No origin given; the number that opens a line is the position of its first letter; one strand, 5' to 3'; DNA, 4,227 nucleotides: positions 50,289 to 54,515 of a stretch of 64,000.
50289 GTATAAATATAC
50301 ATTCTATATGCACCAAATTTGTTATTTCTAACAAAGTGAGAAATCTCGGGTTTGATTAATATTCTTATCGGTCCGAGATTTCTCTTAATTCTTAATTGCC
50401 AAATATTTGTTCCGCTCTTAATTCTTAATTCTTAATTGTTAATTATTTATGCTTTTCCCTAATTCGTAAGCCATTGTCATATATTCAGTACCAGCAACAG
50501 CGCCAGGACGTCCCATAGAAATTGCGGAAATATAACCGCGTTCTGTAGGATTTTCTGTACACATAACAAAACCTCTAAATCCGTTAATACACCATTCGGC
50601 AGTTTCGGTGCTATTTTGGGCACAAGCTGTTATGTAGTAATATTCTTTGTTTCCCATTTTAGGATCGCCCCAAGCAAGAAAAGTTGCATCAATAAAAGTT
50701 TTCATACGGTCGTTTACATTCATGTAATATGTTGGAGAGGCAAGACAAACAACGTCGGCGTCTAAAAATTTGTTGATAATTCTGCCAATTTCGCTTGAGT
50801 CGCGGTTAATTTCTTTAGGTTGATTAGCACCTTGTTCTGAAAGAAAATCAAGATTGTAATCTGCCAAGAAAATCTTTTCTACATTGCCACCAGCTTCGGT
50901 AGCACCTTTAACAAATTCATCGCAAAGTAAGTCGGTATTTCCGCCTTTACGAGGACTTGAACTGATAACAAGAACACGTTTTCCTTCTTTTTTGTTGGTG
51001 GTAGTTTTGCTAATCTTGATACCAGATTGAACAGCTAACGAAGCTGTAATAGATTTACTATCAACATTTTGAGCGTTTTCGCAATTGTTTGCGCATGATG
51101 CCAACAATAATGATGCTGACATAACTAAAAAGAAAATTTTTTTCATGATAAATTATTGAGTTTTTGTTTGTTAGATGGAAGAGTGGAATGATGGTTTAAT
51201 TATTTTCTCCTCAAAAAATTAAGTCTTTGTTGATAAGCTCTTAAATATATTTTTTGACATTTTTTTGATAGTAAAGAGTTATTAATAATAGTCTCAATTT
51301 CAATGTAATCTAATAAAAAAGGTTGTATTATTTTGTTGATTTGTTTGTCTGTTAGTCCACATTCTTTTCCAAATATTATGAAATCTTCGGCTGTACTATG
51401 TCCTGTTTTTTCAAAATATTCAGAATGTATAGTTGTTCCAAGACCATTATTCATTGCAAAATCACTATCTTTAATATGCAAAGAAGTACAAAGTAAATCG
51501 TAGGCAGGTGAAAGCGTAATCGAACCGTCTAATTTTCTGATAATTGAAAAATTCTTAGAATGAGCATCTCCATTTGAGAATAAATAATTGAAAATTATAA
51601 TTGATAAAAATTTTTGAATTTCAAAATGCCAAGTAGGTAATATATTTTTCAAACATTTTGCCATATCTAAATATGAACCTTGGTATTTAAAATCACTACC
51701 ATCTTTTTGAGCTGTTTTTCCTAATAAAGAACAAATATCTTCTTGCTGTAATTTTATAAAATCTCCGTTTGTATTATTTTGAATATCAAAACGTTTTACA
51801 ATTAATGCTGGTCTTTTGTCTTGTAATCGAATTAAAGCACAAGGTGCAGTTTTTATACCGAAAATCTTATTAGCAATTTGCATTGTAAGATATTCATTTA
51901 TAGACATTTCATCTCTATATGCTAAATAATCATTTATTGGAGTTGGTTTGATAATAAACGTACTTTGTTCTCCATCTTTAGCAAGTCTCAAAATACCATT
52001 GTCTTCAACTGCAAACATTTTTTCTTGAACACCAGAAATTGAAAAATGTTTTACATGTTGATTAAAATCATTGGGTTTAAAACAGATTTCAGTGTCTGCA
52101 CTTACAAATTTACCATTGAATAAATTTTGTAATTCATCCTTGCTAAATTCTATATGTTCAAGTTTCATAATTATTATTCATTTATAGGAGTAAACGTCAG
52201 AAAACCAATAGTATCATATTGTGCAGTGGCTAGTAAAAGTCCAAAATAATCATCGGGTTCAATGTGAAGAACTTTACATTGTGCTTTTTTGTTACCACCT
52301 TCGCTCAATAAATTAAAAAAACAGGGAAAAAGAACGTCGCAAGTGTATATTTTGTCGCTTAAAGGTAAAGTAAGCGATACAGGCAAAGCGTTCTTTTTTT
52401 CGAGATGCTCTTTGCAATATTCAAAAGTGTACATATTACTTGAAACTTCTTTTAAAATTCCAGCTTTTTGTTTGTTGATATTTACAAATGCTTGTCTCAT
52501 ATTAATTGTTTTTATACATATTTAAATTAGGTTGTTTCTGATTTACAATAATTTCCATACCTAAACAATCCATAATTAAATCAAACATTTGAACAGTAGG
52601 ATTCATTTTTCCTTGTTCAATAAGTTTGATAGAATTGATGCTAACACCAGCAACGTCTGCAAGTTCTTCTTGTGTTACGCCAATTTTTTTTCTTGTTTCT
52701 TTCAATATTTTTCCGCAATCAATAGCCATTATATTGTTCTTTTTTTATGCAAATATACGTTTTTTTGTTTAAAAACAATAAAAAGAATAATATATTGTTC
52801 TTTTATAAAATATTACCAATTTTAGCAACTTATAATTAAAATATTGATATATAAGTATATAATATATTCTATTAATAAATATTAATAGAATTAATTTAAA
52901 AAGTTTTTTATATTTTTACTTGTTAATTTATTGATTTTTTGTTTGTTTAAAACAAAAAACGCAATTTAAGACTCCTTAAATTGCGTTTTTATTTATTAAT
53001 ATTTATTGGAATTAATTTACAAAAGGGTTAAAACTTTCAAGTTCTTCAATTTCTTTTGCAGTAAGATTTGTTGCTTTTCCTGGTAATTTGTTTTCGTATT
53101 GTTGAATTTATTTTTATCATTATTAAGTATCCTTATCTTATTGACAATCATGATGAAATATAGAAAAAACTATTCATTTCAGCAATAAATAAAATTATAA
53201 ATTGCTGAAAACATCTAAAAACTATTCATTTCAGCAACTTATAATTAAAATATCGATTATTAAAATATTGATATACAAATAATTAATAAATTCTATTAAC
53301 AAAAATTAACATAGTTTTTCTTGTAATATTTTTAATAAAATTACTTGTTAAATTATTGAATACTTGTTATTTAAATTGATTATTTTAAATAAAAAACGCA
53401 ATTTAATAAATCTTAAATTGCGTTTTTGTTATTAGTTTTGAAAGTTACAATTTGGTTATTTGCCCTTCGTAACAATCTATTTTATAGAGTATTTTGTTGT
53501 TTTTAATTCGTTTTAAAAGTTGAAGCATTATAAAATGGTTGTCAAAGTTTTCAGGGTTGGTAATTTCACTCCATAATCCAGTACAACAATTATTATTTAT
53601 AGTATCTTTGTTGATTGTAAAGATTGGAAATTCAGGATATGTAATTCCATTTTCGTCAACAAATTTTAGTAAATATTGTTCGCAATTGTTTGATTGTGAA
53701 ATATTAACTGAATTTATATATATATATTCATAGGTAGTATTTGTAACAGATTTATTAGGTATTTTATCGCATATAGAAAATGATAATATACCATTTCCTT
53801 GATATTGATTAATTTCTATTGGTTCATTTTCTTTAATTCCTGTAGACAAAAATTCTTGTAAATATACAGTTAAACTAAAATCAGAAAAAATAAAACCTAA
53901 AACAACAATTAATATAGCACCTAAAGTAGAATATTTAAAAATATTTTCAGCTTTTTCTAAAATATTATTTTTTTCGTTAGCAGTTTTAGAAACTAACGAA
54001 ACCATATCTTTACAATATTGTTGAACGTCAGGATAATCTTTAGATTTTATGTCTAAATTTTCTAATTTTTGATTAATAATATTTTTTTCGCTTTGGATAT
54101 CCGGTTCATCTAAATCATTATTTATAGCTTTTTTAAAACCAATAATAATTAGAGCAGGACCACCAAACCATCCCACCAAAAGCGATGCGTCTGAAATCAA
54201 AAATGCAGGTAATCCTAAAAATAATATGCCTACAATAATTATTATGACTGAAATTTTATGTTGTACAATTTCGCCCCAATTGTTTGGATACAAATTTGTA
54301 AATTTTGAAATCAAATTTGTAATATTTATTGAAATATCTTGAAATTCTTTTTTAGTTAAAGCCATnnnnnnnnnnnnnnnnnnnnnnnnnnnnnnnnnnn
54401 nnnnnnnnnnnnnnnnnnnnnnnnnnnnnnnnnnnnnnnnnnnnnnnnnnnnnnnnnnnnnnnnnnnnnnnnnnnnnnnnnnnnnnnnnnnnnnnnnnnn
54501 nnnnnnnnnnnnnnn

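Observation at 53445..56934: Tightly packed three-gene operon of unknown function in the AT-rich accessory stretch next to hipBST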

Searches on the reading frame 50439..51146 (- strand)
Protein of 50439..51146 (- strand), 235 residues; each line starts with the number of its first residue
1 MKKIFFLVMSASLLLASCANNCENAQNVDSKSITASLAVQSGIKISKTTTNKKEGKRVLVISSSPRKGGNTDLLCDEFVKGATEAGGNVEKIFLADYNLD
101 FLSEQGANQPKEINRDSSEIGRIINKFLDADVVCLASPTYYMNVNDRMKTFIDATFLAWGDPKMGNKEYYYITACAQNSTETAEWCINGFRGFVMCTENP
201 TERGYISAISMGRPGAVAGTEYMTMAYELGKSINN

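Call 28: search_protein_families(library=pfam, proteins=[window:50439-51146:-], max_evalue=0.00001)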
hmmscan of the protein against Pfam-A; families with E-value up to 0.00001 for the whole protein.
window:50439-51146:- (235 aa): 2 families
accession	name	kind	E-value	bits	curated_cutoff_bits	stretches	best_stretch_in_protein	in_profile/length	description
PF03358.20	FMN_red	-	5.6e-16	58.9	24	1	57-176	2-116/152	NADPH-dependent FMN reductase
PF02525.22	Flavodoxin_2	-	1e-11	45.4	27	1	56-158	1-106/198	Flavodoxin-like fold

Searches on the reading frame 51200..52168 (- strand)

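Call 28: search_protein_families(library=pfam, proteins=[window:51200-52168:-], max_evalue=0.00001)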
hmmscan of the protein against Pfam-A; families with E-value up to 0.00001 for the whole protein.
window:51200-52168:- (322 aa): 1 family
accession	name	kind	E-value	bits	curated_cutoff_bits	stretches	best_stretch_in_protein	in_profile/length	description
PF07804.18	HipA_C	-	3.5e-42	144.9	30.5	1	42-282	1-203/213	HipA-like C-terminal domain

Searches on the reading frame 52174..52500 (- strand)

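Call 28: search_protein_families(library=pfam, proteins=[window:52174-52500:-], max_evalue=0.00001)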
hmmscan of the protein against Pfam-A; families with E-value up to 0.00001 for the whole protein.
window:52174-52500:- (108 aa): 1 family
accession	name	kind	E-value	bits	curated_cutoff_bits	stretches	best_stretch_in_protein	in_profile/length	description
PF13657.11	Couple_hipA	-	5.2e-17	62.6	22.5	1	6-103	3-98/99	HipA N-terminal domain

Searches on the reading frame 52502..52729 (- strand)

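Call 28: search_protein_families(library=pfam, proteins=[window:52502-52729:-], max_evalue=0.00001)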
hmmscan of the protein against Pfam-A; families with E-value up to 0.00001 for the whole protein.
window:52502-52729:- (75 aa): 3 families
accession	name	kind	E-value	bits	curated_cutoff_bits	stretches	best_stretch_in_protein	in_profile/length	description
PF01381.28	HTH_3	-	4.6e-11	43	23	1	9-59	1-51/55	Helix-turn-helix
PF12844.13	HTH_19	-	9.5e-08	32.3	30.2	1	6-49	1-44/64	Helix-turn-helix domain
PF13560.12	HTH_31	-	1.1e-06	29.3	27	1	9-58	6-56/64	Helix-turn-helix domain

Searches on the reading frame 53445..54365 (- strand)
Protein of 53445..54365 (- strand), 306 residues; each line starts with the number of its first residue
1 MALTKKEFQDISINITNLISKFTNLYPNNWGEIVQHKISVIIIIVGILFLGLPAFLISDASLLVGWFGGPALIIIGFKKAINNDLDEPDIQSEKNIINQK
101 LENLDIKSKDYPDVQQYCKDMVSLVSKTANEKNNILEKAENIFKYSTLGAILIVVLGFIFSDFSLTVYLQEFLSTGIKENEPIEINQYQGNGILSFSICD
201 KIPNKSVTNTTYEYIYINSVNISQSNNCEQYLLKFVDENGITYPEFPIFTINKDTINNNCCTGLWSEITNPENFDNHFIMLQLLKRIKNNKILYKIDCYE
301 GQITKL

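Call 3: search_protein_families(library=pfam, proteins=[window:53445-54365:-], max_evalue=1)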
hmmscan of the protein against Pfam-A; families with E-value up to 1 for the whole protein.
window:53445-54365:- (306 aa): 2 families
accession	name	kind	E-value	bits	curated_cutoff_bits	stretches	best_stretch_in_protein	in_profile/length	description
PF08235.19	LNS2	-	0.0063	16.4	32.3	1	206-256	86-135/226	LNS2 (Lipin/Ned1/Smp2)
PF20990.2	DUF2207_C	-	0.8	9.8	33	1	105-168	102-160/247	Predicted membrane protein (DUF2207) C-terminal domain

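Call 4: search_protein_families(library=padloc, proteins=[window:53445-54365:-], max_evalue=1)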
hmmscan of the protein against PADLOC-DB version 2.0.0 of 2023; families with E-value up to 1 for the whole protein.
window:53445-54365:- (306 aa): 0 families

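Call 5: search_protein_families(library=ncbifam, proteins=[window:53445-54365:-], max_evalue=1)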
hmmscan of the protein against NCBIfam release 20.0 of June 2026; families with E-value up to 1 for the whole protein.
window:53445-54365:- (306 aa): 1 family
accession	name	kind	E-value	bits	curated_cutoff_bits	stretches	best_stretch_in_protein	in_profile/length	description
NF047762.1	lipo_LBF_0142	subfamily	0.019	14.3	250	1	194-246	156-209/276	LBF_0142 family lipoprotein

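Call 19: find_homologous_proteins(query=window:53445-54365:-, max_evalue=0.001)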
Query window:53445-54365:- (306 aa): 1 proteins with E <= 0.001 among 2072 candidates.
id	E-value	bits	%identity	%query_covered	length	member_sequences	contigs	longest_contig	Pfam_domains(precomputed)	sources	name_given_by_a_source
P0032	1.2e-197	673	100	100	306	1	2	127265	-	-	-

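Call 80: search_protein_families(library=phrogs, proteins=[window:53445-54365:-], max_evalue=0.01)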
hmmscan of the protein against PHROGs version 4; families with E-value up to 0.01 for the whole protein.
window:53445-54365:- (306 aa): 0 families
